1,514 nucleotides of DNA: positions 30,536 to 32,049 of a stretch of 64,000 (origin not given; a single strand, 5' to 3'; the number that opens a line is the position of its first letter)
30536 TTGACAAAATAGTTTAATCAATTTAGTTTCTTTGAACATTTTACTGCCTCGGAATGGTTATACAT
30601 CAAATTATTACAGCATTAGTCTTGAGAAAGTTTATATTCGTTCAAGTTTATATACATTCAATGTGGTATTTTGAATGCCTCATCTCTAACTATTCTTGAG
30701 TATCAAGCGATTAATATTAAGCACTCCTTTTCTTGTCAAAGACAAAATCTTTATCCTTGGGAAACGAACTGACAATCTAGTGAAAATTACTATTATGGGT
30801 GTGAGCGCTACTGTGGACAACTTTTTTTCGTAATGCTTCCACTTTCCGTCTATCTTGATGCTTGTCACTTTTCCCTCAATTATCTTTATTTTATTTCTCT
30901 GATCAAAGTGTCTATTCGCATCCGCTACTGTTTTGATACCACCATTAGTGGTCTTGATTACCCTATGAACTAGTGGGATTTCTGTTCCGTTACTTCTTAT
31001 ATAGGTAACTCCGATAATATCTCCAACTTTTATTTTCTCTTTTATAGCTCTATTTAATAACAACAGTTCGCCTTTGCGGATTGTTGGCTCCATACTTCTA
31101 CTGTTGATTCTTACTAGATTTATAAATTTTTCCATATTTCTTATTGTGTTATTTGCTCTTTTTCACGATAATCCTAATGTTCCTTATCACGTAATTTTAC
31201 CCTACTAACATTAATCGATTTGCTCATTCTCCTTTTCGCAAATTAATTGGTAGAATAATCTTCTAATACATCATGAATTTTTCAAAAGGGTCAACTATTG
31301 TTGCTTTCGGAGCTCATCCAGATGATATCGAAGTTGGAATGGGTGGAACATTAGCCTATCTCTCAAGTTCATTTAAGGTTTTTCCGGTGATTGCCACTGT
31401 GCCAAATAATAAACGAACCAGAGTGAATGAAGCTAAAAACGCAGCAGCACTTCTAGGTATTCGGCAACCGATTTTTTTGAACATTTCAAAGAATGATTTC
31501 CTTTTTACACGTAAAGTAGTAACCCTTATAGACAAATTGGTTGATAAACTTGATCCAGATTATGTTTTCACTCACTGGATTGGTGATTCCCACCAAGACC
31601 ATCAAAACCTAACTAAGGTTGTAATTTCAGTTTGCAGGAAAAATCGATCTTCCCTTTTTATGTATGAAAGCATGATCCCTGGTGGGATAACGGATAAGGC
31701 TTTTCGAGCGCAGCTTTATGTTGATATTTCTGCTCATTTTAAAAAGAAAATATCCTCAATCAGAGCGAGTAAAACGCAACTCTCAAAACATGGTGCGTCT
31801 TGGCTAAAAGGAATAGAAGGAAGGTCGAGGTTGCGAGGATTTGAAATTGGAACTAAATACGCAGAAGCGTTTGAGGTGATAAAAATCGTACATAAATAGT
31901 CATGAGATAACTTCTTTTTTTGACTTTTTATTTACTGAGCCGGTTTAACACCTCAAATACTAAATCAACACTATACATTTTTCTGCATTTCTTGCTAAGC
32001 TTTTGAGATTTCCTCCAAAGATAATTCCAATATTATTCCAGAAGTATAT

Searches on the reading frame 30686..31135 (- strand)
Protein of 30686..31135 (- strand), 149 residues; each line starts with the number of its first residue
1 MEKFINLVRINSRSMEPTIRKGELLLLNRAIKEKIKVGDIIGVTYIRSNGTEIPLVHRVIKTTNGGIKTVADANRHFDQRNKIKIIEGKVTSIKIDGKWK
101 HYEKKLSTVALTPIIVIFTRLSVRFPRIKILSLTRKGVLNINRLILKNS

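Call 27: search_protein_families(library=pfam, proteins=[window:30686-31135:-], max_evalue=0.00001)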
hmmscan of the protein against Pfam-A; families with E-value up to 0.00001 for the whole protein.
window:30686-31135:- (149 aa): 0 families

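Call 56: search_protein_families(library=ncbifam, alignment_id=A3, max_evalue=1)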
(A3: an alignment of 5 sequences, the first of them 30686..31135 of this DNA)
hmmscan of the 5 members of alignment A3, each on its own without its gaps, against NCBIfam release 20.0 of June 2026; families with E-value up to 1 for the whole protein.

A. member 1, window:30686-31135:- (149 aa): 4 families
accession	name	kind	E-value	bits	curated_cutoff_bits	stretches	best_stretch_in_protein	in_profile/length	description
TIGR02228.1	sigpep_I_arch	equivalog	1e-13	51.5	51.85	1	7-109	33-139/158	signal peptidase I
TIGR02227.1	sigpep_I_bact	equivalog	8.8e-07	28.9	47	1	5-61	20-76/162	signal peptidase I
NF046067.1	SigPepSipWBacil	equivalog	0.00083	19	190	1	9-70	42-104/189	signal peptidase I SipW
TIGR02754.1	sod_Ni_protease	equivalog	0.0056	17.1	63.25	1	9-74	2-67/90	nickel-type superoxide dismutase maturation protease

B. families by the number of members that match (of 5 scanned): 5 families
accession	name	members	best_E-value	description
TIGR02228.1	sigpep_I_arch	5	1e-13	signal peptidase I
NF046067.1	SigPepSipWBacil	5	1e-07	signal peptidase I SipW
TIGR02227.1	sigpep_I_bact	4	3.7e-09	signal peptidase I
TIGR02754.1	sod_Ni_protease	3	4.7e-05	nickel-type superoxide dismutase maturation protease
NF009182.0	PRK12530.1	1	0.17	RNA polymerase sigma factor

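Call 57: search_solved_structures(query=A3, max_evalue=1, show_alignments=1)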
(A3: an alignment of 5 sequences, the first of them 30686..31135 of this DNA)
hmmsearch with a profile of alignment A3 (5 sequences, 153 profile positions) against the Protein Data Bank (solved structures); distinct sequences matched with E-value up to 1: 13.
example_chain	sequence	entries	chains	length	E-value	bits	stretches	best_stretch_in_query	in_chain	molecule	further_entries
7p2p_A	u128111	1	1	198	1.8e-09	40.7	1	11-79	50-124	Signal peptidase complex catalytic subunit SEC11A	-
7p2q_A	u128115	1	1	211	3.2e-09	39.8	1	12-79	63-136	Signal peptidase complex catalytic subunit SEC11C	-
9rjb_A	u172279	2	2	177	9.5e-09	38.3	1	11-79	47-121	Signal peptidase complex catalytic subunit SEC11A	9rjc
4nv4_A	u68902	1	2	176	6.4e-05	25.9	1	13-74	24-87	Signal peptidase I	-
4wvh_A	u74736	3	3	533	0.0027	20.6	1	13-75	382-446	Maltose-binding periplasmic protein,Signal peptidase IB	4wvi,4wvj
4wvg_A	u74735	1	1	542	0.019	17.9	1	13-75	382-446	Maltose-binding periplasmic protein,Signal peptidase IB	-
4me8_A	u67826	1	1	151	0.11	15.4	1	13-67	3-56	Signal peptidase I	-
9nlo_A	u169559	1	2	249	0.27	14.2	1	13-34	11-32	Signal peptidase I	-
1t7d_A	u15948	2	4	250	0.38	13.6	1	13-34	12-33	SIGNAL PEPTIDASE I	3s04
1kn9_A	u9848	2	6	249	0.38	13.6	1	13-34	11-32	Signal peptidase I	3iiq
1b12_A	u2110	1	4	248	0.39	13.6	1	13-34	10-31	SIGNAL PEPTIDASE I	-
6b88_A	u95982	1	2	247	0.4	13.6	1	13-34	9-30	Signal peptidase I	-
2iu5_A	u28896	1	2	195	0.6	13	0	72-143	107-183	HTH-TYPE DHAKLM OPERON TRANSCRIPTIONAL ACTIVATOR DHAS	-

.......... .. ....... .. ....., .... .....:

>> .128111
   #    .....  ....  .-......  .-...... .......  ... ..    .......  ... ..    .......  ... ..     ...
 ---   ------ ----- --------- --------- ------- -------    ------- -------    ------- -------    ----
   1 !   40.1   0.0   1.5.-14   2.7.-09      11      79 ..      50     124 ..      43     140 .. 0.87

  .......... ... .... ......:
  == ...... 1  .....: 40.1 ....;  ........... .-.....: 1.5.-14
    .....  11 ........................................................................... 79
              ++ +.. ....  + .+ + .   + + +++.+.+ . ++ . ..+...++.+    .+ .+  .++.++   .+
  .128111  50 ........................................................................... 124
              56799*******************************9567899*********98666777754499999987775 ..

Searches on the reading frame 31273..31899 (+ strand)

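Call 27: search_protein_families(library=pfam, proteins=[window:31273-31899:+], max_evalue=0.00001)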
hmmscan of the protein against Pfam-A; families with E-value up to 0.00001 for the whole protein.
window:31273-31899:+ (208 aa): 1 family
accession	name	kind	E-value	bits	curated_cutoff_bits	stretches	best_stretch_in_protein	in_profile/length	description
PF02585.22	PIG-L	-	6e-18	66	28.2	1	11-120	2-128/129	GlcNAc-PI de-N-acetylase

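Call 92: search_protein_families(library=ncbifam, proteins=[window:31273-31899:+], max_evalue=0.00001)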
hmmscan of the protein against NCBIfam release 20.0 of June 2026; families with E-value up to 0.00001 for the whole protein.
window:31273-31899:+ (208 aa): 2 families
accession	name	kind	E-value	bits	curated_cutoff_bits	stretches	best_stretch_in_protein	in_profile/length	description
TIGR04001.1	thiol_BshB1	equivalog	1e-24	87.6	182.5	1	9-202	4-220/226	bacillithiol biosynthesis deacetylase BshB1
TIGR04000.1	thiol_BshB2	equivalog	1e-08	35.1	195.25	1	40-171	50-186/217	bacillithiol biosynthesis deacetylase BshB2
